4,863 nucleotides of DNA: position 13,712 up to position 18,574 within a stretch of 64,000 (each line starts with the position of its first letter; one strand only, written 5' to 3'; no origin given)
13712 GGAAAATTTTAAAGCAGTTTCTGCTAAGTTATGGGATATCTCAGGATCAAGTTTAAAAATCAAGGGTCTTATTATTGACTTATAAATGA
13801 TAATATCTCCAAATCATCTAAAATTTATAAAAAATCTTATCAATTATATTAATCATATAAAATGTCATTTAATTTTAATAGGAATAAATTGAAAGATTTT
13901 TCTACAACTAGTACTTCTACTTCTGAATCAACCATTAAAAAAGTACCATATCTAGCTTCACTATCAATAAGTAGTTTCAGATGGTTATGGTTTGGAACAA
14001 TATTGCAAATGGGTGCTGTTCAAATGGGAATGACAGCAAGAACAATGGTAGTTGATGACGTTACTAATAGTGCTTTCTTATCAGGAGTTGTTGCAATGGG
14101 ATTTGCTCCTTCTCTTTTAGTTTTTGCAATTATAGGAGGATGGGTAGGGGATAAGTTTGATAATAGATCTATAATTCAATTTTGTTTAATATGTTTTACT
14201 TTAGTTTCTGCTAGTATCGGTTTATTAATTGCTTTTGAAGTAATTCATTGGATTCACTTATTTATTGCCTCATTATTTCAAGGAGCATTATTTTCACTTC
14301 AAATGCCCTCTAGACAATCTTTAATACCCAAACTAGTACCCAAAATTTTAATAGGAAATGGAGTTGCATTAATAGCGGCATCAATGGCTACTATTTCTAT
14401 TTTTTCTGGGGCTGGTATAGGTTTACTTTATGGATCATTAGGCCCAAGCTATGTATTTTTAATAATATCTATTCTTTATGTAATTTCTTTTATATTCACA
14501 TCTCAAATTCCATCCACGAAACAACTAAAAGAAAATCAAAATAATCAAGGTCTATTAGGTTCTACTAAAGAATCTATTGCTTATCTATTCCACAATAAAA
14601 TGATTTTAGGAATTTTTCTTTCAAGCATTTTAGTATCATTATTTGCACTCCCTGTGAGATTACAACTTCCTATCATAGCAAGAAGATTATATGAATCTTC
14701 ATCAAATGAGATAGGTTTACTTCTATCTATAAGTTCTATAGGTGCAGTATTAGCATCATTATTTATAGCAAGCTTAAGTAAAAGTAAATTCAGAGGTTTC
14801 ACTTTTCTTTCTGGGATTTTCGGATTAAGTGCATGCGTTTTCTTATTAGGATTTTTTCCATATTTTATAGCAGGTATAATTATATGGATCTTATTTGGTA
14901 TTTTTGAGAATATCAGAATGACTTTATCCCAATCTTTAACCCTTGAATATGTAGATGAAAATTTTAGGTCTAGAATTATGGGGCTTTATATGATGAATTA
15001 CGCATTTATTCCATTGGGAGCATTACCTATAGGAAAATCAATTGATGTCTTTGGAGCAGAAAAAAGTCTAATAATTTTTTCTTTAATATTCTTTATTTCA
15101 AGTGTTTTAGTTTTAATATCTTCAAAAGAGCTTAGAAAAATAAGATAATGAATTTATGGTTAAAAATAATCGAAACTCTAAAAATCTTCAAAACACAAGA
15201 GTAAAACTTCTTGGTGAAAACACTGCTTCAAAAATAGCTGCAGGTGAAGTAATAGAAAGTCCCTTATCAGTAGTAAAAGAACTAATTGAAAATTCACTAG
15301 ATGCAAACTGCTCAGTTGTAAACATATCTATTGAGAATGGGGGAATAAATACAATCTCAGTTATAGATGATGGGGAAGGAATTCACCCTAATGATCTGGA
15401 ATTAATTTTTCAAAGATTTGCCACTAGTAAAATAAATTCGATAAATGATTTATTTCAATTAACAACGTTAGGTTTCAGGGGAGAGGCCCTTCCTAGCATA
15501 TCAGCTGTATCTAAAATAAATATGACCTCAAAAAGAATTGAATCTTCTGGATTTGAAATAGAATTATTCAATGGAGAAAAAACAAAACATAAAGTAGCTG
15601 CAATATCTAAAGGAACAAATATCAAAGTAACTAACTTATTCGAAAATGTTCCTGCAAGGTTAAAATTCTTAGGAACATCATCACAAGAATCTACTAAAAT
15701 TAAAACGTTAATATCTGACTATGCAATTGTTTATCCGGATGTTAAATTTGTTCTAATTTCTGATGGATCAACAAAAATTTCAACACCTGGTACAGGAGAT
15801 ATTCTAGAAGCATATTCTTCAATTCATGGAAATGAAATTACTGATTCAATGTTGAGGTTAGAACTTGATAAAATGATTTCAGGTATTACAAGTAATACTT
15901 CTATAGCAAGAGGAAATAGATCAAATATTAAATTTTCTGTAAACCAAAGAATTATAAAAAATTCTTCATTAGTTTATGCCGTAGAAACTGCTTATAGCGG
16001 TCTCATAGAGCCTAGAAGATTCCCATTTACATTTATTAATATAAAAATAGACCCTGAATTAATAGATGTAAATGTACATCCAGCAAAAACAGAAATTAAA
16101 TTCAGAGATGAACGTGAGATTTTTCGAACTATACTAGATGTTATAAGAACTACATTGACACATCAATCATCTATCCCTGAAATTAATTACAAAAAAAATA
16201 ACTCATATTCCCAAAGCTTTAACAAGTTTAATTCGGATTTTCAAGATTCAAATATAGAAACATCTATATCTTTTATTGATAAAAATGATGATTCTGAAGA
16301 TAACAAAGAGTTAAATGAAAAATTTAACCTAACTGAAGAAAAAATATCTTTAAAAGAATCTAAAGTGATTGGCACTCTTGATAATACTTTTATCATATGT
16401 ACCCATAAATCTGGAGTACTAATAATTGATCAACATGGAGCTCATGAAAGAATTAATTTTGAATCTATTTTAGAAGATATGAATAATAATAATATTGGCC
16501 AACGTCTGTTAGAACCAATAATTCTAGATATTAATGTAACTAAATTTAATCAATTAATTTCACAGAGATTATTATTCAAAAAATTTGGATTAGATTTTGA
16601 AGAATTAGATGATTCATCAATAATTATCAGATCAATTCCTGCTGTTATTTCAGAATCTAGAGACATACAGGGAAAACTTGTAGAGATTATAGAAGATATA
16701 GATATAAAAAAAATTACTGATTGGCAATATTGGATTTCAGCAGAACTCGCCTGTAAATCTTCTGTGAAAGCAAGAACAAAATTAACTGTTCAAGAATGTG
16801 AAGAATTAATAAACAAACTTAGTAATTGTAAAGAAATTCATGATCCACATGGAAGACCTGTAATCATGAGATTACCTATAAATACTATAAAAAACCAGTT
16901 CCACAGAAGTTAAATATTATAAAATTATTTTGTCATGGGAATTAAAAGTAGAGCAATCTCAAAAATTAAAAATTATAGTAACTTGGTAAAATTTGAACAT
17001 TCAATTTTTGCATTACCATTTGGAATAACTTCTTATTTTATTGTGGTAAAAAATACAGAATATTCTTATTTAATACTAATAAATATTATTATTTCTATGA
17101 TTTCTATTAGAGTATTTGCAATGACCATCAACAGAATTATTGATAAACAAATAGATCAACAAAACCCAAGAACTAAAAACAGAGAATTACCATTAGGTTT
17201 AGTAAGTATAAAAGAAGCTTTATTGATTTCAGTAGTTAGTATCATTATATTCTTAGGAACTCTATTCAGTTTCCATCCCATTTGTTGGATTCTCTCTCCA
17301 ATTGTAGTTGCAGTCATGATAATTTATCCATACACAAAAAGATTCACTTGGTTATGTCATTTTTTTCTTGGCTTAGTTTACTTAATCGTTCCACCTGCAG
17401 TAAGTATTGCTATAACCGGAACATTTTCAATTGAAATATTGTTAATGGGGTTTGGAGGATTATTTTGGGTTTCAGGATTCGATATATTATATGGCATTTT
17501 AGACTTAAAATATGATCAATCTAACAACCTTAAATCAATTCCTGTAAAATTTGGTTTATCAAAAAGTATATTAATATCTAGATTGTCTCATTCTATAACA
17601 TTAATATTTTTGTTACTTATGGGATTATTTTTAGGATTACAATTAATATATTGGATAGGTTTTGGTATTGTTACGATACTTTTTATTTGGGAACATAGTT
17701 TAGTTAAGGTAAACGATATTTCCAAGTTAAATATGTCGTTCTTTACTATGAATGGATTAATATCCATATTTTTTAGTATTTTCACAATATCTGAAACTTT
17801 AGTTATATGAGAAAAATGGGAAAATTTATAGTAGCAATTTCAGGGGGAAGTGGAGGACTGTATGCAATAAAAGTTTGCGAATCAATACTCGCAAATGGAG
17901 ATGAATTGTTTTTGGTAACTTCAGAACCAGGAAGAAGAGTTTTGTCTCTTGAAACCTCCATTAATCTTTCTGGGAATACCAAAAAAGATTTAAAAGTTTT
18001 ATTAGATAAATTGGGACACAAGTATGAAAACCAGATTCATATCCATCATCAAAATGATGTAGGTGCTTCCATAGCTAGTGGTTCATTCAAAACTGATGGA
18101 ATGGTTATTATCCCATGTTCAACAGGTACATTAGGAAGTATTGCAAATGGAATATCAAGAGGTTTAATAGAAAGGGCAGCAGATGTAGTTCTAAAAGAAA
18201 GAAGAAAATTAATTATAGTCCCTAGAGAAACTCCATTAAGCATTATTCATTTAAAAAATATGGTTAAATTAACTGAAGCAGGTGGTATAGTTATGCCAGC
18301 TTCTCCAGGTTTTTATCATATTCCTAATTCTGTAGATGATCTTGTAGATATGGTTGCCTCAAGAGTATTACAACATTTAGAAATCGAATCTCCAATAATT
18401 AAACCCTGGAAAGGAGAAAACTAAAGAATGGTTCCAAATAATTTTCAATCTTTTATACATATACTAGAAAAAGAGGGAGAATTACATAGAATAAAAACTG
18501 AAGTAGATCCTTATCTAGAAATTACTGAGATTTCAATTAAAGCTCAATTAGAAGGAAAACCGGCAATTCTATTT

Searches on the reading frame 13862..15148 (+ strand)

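Call 41: search_protein_families(library=pfam, max_evalue=1e-8, proteins=[window:13862-15148:+])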
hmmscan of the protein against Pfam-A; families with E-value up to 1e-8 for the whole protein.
window:13862-15148:+ (428 aa): 2 families
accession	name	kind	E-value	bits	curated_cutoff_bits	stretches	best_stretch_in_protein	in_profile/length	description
PF07690.21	MFS_1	-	9.1e-28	97.6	33.4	1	42-381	1-340/347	Major Facilitator Superfamily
PF05977.19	MFS_3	-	9.7e-20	70.9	27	1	31-418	4-391/524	Transmembrane secretion effector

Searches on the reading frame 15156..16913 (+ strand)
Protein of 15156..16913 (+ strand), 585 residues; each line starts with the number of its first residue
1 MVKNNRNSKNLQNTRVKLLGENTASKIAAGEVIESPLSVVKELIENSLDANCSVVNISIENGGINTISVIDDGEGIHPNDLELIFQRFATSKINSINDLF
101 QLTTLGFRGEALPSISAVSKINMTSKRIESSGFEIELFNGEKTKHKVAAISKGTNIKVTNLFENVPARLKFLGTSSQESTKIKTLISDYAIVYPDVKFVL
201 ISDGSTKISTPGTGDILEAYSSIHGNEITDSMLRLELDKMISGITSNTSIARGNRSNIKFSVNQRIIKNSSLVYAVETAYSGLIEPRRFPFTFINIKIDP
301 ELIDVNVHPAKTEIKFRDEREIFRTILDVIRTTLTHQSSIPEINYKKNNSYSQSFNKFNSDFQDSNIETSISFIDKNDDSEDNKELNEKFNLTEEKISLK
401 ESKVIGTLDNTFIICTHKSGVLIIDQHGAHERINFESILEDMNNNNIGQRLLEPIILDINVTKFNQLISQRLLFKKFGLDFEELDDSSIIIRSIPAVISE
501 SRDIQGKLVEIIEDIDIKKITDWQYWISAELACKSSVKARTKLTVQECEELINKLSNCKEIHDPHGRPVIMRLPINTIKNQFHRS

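Call 41: search_protein_families(library=pfam, max_evalue=1e-8, proteins=[window:15156-16913:+])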
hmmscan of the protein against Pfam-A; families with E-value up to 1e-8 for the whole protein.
window:15156-16913:+ (585 aa): 4 families
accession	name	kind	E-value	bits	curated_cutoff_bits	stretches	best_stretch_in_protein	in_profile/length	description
PF01119.25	DNA_mis_repair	-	1.1e-30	106.1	26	1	222-334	3-118/119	DNA mismatch repair protein, C-terminal domain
PF08676.16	MutL_C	-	4.2e-26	91.8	25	1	405-543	1-142/142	MutL C terminal dimerisation domain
PF13589.12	HATPase_c_3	-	1.3e-12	48.3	25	1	37-149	4-114/137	Histidine kinase-, DNA gyrase B-, and HSP90-like ATPase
PF02518.31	HATPase_c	-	5.4e-10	40.1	26.4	1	38-94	8-64/111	Histidine kinase-, DNA gyrase B-, and HSP90-like ATPase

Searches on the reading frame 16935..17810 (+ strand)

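Call 41: search_protein_families(library=pfam, max_evalue=1e-8, proteins=[window:16935-17810:+])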
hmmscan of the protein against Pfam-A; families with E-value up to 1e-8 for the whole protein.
window:16935-17810:+ (291 aa): 1 family
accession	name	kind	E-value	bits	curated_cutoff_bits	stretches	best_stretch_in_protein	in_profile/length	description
PF01040.23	UbiA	-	4e-46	157.8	34.2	1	29-273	4-248/250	UbiA prenyltransferase family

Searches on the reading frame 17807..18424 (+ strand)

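Call 41: search_protein_families(library=pfam, max_evalue=1e-8, proteins=[window:17807-18424:+])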
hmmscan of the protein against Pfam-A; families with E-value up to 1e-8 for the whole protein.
window:17807-18424:+ (205 aa): 1 family
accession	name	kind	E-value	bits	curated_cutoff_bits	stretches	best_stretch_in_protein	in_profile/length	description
PF02441.25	Flavoprotein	-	7.9e-39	133.3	22.7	1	6-191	2-162/162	Flavoprotein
